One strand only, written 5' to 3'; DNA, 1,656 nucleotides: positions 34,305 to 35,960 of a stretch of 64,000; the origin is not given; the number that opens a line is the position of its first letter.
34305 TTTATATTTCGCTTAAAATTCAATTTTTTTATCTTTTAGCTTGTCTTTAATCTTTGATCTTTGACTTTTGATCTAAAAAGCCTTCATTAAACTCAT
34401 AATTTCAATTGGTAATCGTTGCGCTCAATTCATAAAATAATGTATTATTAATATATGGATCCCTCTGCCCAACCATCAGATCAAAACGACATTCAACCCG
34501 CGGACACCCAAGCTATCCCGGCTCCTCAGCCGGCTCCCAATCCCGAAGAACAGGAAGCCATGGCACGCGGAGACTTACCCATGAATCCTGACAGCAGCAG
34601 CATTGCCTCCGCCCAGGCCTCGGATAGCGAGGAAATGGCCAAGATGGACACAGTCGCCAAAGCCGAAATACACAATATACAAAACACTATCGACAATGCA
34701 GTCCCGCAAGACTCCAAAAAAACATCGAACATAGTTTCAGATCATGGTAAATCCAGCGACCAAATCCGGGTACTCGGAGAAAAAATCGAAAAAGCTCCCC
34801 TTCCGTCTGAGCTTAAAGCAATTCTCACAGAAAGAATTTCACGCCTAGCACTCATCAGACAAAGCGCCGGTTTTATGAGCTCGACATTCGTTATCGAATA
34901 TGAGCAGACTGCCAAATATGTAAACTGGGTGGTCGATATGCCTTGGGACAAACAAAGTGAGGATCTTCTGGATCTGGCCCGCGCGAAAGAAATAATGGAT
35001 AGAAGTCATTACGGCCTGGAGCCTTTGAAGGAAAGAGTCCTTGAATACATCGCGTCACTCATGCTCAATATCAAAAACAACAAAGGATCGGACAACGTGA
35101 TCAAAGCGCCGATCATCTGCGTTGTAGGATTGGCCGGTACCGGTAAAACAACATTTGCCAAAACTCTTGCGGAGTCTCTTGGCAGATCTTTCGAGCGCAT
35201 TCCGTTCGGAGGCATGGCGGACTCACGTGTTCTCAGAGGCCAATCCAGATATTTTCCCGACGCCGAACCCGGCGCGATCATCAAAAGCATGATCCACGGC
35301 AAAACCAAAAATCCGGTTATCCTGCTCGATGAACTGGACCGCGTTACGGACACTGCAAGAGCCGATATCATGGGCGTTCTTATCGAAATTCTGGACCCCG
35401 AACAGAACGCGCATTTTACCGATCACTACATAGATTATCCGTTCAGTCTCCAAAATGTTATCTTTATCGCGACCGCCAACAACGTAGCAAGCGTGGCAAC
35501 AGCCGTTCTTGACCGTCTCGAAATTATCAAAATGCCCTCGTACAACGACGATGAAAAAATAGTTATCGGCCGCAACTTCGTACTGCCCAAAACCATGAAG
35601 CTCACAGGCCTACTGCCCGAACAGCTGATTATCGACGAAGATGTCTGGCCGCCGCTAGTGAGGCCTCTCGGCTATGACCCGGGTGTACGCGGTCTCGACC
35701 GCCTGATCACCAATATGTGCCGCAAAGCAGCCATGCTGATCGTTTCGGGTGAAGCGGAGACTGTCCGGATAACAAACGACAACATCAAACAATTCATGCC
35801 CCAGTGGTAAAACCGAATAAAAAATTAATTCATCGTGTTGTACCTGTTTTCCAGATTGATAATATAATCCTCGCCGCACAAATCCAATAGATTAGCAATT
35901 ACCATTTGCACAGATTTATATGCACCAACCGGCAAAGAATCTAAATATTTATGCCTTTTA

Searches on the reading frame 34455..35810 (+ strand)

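Call 10: search_protein_families(library=pfam, proteins=[window:34455-35810:+], max_evalue=0.001)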
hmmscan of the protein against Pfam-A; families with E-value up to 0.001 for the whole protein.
window:34455-35810:+ (451 aa): 8 families
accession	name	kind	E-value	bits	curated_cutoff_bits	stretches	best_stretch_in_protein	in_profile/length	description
PF00004.35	AAA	-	1.2e-16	61.8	21.2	1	221-358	1-126/131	ATPase family associated with various cellular activities (AAA)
PF22667.2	Lon_lid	-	1.1e-07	31.8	27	1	384-435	3-55/57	Lon protease AAA+ ATPase lid domain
PF07728.20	AAA_5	-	2e-06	28.3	22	1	221-346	2-130/139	AAA domain (dynein-related subfamily)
PF13401.12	AAA_22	-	2.7e-05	24.9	27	0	218-255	5-45/130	AAA domain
PF07724.20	AAA_2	-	0.00015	22.3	27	1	221-346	6-128/166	AAA domain (Cdc48 subfamily)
PF07726.17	AAA_3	-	0.00017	21.9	27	1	223-349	4-118/131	ATPase family associated with various cellular activities (AAA)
PF13238.12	AAA_18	-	0.00056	20.8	29.4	0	221-248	1-25/128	AAA domain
PF13191.12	AAA_16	-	0.00076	20.4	32.6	0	219-245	25-51/167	AAA ATPase domain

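Call 45: search_protein_families(library=ncbifam, proteins=[window:34455-35810:+], max_evalue=0.001)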
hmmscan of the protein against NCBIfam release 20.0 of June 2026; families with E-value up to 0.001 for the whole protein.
window:34455-35810:+ (451 aa): 6 families
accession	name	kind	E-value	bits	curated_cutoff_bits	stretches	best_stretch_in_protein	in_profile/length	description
TIGR00763.1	lon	equivalog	6.3e-89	299.4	608.05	1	97-436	248-571/795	endopeptidase La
NF008053.0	PRK10787.1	equivalog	1.3e-68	231.8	891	1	100-448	247-579/784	endopeptidase La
TIGR02639.1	ClpA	equivalog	5.7e-08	31.4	993.15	1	219-347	486-610/734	ATP-dependent Clp protease ATP-binding subunit ClpA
TIGR02880.1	cbbX_cfxQ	equivalog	0.0002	20.7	459.25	1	179-242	18-82/284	CbbX protein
TIGR03499.1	FlhF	equivalog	0.00037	20.6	174.15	0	192-236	171-216/286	flagellar biosynthesis GTPase FlhF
NF047784.1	MadB_ATPase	equivalog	0.00079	18.7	475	0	223-260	38-76/298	MadB family AAA-type ATPase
